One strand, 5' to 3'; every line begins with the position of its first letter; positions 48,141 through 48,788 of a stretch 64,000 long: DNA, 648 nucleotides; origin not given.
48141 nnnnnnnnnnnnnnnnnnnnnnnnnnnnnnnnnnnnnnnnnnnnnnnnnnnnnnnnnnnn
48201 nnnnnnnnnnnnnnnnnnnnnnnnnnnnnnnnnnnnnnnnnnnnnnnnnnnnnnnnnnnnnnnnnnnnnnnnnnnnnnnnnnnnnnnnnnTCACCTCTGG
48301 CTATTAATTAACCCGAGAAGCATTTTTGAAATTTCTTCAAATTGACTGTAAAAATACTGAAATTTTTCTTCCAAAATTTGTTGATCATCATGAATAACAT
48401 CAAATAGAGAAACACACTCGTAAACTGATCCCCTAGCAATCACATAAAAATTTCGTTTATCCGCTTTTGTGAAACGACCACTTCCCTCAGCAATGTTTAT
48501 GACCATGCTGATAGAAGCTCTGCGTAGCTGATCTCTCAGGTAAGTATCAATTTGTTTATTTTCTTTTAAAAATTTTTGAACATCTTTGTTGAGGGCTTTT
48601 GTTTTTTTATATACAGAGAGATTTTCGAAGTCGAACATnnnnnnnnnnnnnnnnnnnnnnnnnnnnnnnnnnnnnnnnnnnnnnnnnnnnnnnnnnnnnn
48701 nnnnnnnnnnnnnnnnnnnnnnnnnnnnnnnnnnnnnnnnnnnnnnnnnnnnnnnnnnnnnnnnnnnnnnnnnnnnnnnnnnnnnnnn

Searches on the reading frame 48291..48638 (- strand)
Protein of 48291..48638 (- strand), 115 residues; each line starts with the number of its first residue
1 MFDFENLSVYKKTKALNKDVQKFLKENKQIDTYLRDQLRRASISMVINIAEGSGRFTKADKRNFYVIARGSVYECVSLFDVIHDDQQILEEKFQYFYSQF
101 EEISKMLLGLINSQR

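Call 102: search_protein_families(library=ncbifam, proteins=[window:48291-48638:-])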
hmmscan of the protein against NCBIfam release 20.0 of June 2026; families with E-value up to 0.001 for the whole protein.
window:48291-48638:- (115 aa): 3 families
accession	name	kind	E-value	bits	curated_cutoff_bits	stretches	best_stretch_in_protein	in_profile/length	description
TIGR02436.1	TIGR02436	subfamily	3e-24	85.3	24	1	9-114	1-108/109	four helix bundle protein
NF008912.0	PRK12275.1-6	subfamily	1.3e-18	67.1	124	1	3-114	2-111/117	hypothetical protein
NF008911.0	PRK12275.1-2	subfamily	9.3e-15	55.2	137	1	3-113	3-114/118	hypothetical protein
